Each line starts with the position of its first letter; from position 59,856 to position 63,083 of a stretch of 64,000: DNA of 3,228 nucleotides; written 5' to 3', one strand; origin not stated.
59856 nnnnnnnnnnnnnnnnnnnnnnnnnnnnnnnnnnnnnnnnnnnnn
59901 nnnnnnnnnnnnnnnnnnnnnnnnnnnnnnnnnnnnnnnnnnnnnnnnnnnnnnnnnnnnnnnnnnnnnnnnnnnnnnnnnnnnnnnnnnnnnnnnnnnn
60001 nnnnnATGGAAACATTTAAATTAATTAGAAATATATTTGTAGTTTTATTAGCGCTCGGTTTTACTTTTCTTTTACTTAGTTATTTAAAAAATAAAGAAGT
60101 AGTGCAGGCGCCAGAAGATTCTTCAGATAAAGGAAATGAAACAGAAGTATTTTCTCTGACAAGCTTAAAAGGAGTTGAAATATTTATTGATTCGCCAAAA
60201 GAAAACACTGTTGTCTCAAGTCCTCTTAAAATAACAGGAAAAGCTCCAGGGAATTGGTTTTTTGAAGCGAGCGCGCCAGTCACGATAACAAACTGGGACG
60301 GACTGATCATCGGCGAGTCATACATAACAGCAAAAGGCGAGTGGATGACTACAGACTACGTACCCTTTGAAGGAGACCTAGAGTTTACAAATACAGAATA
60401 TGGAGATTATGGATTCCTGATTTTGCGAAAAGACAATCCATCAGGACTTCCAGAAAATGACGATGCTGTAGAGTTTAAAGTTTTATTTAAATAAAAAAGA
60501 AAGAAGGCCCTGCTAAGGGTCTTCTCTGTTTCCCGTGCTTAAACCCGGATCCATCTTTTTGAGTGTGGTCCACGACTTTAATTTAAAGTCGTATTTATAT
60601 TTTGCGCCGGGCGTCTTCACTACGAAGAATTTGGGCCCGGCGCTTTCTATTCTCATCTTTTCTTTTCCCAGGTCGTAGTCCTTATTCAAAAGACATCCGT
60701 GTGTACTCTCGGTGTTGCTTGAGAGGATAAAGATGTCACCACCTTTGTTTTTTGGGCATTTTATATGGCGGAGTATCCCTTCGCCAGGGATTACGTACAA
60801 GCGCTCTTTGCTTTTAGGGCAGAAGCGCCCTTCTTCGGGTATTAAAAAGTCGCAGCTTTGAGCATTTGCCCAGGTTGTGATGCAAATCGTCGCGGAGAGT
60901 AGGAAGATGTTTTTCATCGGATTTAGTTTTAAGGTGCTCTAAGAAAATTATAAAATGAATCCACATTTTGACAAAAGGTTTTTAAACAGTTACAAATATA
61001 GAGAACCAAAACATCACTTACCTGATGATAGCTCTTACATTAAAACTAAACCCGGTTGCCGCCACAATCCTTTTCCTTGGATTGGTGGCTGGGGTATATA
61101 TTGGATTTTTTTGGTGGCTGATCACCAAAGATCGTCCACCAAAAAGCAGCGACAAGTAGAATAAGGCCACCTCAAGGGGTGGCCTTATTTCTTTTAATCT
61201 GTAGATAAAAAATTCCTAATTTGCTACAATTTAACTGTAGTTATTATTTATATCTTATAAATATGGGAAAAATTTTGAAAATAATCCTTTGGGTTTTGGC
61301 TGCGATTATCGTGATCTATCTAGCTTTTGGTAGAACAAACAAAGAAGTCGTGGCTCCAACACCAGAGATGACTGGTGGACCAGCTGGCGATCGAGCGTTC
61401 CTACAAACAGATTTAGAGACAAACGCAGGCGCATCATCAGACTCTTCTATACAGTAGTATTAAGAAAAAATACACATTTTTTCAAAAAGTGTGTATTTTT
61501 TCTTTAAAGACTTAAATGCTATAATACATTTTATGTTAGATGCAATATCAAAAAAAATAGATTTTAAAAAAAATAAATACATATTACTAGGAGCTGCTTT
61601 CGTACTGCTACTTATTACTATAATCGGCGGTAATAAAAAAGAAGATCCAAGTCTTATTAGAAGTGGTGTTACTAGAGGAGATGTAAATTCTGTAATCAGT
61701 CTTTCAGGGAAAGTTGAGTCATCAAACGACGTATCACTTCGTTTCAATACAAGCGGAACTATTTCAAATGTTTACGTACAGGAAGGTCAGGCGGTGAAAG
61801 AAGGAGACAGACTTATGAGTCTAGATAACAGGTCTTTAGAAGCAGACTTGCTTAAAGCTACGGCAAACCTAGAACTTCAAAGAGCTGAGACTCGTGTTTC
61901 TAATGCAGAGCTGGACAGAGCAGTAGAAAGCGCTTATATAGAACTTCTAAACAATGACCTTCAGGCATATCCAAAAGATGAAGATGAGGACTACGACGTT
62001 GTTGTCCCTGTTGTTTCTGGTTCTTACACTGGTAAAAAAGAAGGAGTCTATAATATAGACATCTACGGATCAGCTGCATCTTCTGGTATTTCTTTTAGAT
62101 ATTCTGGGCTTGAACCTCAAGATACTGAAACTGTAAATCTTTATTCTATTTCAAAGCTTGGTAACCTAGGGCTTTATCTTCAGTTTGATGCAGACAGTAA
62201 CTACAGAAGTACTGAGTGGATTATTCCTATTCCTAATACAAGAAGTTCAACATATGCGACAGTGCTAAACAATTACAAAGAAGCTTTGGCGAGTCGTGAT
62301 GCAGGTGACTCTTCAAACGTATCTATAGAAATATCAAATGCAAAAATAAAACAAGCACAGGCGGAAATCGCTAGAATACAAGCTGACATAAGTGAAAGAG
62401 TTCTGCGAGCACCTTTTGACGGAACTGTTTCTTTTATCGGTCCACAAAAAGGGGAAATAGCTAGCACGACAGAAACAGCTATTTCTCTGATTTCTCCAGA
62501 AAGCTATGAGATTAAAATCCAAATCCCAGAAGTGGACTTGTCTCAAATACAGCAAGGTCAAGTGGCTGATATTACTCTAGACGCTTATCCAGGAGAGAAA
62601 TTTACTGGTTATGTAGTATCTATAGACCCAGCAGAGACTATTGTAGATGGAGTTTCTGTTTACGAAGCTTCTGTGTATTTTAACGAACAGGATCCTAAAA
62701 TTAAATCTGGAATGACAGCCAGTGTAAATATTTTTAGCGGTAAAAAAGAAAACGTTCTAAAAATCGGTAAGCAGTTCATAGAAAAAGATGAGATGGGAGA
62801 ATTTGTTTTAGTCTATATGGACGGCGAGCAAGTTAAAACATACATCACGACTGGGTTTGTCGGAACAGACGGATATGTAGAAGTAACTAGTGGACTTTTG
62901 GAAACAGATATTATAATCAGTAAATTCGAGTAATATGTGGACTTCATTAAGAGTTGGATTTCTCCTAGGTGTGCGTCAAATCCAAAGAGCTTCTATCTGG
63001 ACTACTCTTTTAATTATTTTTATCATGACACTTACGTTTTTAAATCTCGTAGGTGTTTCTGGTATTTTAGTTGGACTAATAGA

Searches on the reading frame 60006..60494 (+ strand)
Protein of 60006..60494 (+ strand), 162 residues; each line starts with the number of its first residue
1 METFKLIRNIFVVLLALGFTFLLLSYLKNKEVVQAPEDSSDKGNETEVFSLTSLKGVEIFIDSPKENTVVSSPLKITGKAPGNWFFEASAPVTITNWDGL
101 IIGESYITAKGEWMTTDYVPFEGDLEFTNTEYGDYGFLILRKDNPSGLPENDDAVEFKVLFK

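Call 7: search_protein_families(library=pfam, proteins=[window:60006-60494:+], max_evalue=1)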
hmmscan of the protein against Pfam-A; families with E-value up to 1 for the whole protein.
window:60006-60494:+ (162 aa): 3 families
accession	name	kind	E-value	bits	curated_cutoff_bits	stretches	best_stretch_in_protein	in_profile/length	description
PF10648.15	Gmad2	-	2e-10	41.3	25.7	1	59-143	2-81/86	Immunoglobulin-like domain of bacterial spore germination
PF07495.19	Y_Y_Y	-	0.0016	18.8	26.6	1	117-160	26-65/65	Y_Y_Y domain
PF17936.7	Big_6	-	0.039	14.7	27.6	1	63-113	4-48/83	Bacterial Ig domain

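Call 8: search_protein_families(library=ncbifam, proteins=[window:60006-60494:+], max_evalue=1)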
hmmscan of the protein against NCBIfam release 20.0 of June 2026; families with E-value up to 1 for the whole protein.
window:60006-60494:+ (162 aa): 0 families

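Call 22: find_related_loci(query=window:60006-60491:+, collection=metagenome_contigs, flank=4000)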
Query window:60006-60491:+ (162 aa) in metagenome_contigs; peptide patterns used: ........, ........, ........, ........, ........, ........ (x = any residue, [..] = any of these).
516 stretches matched a pattern; 369 encode a relative of the query (tblastn E <= 1e-3); the best 80 are kept; 80 distinct loci.
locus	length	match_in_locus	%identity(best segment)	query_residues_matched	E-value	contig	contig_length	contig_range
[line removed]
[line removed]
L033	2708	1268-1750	64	1-162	9e-66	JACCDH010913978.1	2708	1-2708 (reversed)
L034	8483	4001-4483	64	1-162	3e-65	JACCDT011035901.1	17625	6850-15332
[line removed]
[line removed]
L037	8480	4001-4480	52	1-162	1e-52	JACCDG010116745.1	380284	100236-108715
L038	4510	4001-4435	52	27-161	1e-42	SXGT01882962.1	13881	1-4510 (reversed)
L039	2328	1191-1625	52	27-161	9e-43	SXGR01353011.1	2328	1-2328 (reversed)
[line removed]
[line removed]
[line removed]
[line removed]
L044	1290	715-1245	47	5-161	2e-42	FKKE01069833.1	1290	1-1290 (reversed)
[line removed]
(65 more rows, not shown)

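Call 72: find_homologous_proteins(query=window:60006-60491:+, max_evalue=1e-20)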
Query window:60006-60491:+ (162 aa): 1158 proteins with E <= 1e-20 among 1353 candidates; the best 120 are listed.
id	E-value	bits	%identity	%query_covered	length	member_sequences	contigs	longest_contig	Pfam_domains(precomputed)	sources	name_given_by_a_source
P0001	6.6e-102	356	100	100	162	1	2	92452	PF10648.16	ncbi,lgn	-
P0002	8.3e-96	336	96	100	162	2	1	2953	PF10648.16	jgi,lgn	jgi:hypothetical protein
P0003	6.6e-92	324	91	100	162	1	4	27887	PF10648.16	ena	-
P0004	1.2e-88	313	89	100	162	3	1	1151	PF10648.16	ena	-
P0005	2.2e-88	312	88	100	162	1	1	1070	PF10648.16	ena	-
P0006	1.5e-78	280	78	100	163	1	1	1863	PF10648.16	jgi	-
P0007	1.2e-72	261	75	100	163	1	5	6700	PF10648.16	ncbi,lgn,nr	ncbi:MAG: hypothetical protein QG654_468 [Patescibacteria group bacterium]|nr:hypothetical protein [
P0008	3.7e-72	259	74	100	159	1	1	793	PF10648.16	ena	-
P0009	3.2e-71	256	73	100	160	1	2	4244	PF10648.16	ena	-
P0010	2.9e-69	250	69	100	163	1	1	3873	PF10648.16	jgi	-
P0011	1.3e-68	248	71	99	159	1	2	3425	PF10648.16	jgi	jgi:hypothetical protein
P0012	2.1e-68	247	70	100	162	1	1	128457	PF10648.16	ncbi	ncbi:MAG: Gmad2 immunoglobulin-like domain-containing protein [Candidatus Paceibacterota bacterium]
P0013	4.2e-68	246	71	100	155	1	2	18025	PF10648.16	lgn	-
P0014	5.4e-67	243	70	100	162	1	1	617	PF10648.16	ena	-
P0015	4.5e-66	240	66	100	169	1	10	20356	PF10648.16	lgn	-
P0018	1.3e-63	232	67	100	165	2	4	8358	PF10648.16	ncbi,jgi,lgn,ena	-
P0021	2.9e-62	227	64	100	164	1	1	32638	PF10648.16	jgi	jgi:hypothetical protein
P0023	7.2e-61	223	64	100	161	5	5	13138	PF10648.16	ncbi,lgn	-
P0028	2.2e-58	215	62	100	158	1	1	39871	PF10648.16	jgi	-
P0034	2.3e-54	201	56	100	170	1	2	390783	PF07495.20,PF10648.16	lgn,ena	-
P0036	3.7e-50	188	54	100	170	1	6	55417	PF10648.16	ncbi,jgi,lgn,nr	ncbi:MAG: hypothetical protein QG580_281 [Patescibacteria group bacterium]|jgi:hypothetical protein|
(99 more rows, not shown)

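Call 74: find_encoding_contigs(protein=P0007, flank=1500, max_places=2)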
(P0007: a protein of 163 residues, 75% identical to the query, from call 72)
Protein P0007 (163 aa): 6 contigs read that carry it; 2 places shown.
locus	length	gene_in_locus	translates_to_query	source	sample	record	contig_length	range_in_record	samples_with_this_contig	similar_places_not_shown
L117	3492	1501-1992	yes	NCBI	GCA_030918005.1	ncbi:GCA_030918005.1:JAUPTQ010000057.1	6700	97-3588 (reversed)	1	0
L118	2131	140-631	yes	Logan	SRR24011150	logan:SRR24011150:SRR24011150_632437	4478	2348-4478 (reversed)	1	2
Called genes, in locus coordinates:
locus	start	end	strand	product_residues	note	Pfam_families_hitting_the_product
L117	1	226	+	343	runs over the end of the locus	PF01594:AI-2E_transport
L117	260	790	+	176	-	-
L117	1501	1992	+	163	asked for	PF10648:Gmad2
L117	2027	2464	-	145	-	-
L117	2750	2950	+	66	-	-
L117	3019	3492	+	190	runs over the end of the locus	?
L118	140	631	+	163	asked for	PF10648:Gmad2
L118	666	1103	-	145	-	-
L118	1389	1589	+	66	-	-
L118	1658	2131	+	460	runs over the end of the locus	PF25917:BSH_RND (faint), PF25990:Beta-barrel_YknX (weak)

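Call 75: find_encoding_contigs(protein=P0009, flank=1500, max_places=2)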
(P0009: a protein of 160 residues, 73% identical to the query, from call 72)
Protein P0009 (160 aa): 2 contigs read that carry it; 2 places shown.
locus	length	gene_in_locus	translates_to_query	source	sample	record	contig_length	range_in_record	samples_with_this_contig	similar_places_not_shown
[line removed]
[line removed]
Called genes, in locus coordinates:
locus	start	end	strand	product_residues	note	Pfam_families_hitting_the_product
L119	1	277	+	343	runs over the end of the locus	PF01594:AI-2E_transport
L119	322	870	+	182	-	-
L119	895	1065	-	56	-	-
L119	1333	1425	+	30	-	-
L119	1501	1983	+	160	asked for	PF10648:Gmad2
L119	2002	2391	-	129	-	-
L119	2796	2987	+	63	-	-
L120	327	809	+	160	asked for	PF10648:Gmad2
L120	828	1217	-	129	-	-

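Call 76: find_encoding_contigs(protein=P0013, flank=1500, max_places=2)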
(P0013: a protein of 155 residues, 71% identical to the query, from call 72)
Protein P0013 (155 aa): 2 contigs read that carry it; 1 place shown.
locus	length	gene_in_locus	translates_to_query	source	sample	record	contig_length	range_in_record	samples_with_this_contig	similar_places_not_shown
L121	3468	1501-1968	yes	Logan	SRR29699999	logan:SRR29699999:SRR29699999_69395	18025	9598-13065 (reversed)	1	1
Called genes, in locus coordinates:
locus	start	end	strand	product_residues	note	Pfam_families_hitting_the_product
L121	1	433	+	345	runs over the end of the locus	PF01594:AI-2E_transport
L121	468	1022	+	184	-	-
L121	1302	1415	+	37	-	-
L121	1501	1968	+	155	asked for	PF10648:Gmad2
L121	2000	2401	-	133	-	-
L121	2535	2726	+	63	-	-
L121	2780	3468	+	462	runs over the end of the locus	PF25973:BSH_CzcB (weak), PF25954:Beta-barrel_RND_2, PF25990:Beta-barrel_YknX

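Call 77: find_encoding_contigs(protein=P0015, flank=1500, max_places=2)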
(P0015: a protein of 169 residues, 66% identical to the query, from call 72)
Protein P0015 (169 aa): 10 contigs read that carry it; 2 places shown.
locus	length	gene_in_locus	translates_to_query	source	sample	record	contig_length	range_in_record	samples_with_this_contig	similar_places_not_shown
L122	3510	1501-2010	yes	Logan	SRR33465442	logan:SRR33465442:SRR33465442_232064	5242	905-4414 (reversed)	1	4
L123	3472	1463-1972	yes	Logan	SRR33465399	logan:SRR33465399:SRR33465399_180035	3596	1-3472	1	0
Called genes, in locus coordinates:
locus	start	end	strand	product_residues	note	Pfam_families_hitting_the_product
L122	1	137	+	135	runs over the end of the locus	-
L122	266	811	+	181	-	-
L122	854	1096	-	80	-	-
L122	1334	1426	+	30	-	-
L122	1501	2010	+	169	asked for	PF10648:Gmad2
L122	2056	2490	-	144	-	-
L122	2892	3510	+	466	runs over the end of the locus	PF25984:BSH_YknX (faint), PF25954:Beta-barrel_RND_2 (faint), PF25990:Beta-barrel_YknX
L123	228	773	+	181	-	-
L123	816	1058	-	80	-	-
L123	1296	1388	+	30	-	-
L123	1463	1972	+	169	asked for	PF10648:Gmad2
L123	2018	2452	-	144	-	-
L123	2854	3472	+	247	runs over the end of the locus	?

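Call 78: find_encoding_contigs(protein=P0018, flank=1500, max_places=2)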
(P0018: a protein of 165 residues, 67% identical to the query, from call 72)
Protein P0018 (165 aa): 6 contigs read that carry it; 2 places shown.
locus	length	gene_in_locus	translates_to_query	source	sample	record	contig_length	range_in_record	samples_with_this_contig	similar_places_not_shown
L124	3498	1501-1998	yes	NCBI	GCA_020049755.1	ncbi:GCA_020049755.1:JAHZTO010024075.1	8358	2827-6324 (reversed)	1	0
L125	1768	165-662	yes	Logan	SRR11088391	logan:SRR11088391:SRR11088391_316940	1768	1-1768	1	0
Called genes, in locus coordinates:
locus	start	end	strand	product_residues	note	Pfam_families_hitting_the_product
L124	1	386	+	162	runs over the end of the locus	-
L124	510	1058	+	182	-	-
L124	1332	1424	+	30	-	-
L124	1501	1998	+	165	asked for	PF10648:Gmad2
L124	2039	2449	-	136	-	-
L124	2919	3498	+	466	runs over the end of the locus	PF25917:BSH_RND (weak), PF25990:Beta-barrel_YknX (weak)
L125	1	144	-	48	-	?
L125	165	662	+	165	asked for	PF10648:Gmad2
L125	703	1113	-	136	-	-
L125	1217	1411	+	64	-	-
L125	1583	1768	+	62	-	?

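Call 79: find_encoding_contigs(protein=P0021, flank=1500, max_places=2)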
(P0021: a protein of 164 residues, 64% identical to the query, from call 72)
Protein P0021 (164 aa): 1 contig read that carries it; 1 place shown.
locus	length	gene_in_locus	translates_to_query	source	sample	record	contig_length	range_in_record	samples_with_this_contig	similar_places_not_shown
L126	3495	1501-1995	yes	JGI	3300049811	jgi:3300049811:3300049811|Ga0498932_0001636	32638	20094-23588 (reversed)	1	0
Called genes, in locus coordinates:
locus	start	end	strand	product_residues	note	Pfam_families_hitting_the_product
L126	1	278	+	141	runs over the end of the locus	PF07166:DUF1398 (weak)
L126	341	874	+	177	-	-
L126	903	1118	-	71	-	-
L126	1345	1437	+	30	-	-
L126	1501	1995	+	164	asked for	PF10648:Gmad2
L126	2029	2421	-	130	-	-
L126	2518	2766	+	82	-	-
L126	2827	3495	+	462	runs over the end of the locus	PF00364:Biotin_lipoyl (faint), PF25917:BSH_RND (weak), PF25973:BSH_CzcB (faint), PF25954:Beta-barrel_RND_2 (weak)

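Call 80: find_encoding_contigs(protein=P0023, flank=1500, max_places=2)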
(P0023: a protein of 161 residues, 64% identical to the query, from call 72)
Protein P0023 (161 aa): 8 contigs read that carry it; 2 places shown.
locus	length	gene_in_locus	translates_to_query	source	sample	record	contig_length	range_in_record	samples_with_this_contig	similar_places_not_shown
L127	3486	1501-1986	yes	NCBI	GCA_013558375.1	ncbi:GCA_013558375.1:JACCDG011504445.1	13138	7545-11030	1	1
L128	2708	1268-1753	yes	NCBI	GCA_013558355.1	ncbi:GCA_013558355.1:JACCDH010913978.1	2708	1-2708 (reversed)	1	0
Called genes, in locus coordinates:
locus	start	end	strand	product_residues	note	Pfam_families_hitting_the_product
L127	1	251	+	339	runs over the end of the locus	PF01594:AI-2E_transport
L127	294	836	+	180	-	-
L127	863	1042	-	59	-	-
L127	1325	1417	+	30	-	-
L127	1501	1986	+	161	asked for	PF10648:Gmad2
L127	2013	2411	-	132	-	-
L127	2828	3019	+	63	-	-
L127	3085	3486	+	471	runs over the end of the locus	PF25917:BSH_RND (faint), PF25973:BSH_CzcB (weak)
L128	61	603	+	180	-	-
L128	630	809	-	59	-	-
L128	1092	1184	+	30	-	-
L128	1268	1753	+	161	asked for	PF10648:Gmad2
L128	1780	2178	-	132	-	-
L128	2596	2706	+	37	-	?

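Call 81: find_encoding_contigs(protein=P0028, flank=1500, max_places=2)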
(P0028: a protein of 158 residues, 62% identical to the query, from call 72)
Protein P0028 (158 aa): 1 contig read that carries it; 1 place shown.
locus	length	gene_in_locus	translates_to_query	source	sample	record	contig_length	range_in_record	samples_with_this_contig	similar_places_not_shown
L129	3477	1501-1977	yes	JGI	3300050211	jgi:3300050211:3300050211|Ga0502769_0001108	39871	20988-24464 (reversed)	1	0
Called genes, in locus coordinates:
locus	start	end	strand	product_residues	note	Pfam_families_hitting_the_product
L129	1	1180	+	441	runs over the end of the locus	PF00749:tRNA-synt_1c, PF19269:Anticodon_2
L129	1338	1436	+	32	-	-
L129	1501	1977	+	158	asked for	PF10648:Gmad2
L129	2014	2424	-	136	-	-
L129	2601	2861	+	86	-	-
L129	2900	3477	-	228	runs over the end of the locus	PF09335:VTT_dom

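Call 82: find_encoding_contigs(protein=P0034, flank=1500, max_places=2)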
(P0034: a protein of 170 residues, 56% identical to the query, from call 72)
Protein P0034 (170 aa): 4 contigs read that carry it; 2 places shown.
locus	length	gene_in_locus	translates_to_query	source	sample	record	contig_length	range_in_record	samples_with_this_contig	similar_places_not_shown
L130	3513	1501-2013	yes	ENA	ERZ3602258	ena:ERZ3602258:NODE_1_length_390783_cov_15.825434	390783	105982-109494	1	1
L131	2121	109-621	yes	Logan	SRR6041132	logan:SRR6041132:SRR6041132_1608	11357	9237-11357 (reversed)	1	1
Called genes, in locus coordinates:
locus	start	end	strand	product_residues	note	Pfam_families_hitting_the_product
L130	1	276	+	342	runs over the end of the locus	PF01594:AI-2E_transport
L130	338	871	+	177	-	-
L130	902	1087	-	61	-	-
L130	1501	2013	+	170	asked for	PF10648:Gmad2, PF07495:Y_Y_Y (weak)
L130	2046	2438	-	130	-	-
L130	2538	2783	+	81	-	-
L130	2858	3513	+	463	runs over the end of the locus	PF25984:BSH_YknX (faint), PF25954:Beta-barrel_RND_2 (weak), PF25990:Beta-barrel_YknX (weak)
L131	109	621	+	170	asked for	PF10648:Gmad2, PF07495:Y_Y_Y (weak)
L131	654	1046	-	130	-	-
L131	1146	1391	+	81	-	-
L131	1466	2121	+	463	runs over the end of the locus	PF25984:BSH_YknX (faint), PF25954:Beta-barrel_RND_2 (weak), PF25990:Beta-barrel_YknX (weak)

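Call 83: find_encoding_contigs(protein=P0036, flank=1500, max_places=2)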
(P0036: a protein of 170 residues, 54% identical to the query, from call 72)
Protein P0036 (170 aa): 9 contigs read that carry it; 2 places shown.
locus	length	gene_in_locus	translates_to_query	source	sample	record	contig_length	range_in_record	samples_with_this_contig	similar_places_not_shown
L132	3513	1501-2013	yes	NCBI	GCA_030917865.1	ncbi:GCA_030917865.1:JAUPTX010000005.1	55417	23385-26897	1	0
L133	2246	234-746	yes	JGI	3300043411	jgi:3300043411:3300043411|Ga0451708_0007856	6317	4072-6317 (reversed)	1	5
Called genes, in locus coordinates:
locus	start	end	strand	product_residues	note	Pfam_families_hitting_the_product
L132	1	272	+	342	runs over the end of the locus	PF01594:AI-2E_transport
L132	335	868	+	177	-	-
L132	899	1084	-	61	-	-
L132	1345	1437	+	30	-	-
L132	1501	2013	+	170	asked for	PF10648:Gmad2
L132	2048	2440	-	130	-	-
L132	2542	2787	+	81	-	-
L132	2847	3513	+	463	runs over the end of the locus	PF25954:Beta-barrel_RND_2 (weak), PF25990:Beta-barrel_YknX (weak)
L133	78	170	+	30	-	-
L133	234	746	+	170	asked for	PF10648:Gmad2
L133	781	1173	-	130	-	-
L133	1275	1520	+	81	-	-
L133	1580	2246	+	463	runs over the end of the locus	PF25954:Beta-barrel_RND_2 (weak), PF25990:Beta-barrel_YknX (weak)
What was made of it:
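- The usual neighbours are a Gmad2 envelope protein and a transporter, not translation genes (calls 7, 74-83).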

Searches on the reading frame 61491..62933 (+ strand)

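Call 64: search_protein_families(library=pfam, proteins=[window:61491-62933:+], max_evalue=0.01)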
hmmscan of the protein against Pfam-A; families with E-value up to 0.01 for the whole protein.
window:61491-62933:+ (480 aa): 6 families
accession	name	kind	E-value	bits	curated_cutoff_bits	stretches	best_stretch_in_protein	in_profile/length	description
PF16576.10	HlyD_D23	-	6e-16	58.8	30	2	264-408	65-212/214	Barrel-sandwich domain of CusB or HlyD membrane-fusion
PF13437.12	HlyD_3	-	2.7e-14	54.2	22.2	1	304-407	1-106/106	HlyD family secretion protein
PF13533.13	Biotin_lipoyl_2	-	1.5e-07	31.5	29.8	1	82-112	2-32/32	Biotin-lipoyl like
PF00358.26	PTS_EIIA_1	-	0.00015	21.9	27.2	0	88-121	80-113/127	phosphoenolpyruvate-dependent sugar phosphotransferase system, EIIA 1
PF00364.28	Biotin_lipoyl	-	0.00016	21.9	22.1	0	86-110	48-72/73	Biotin-requiring enzyme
PF00529.27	CusB_dom_1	-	0.0013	19.4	26.5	1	261-415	12-88/89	Cation efflux system protein CusB domain 1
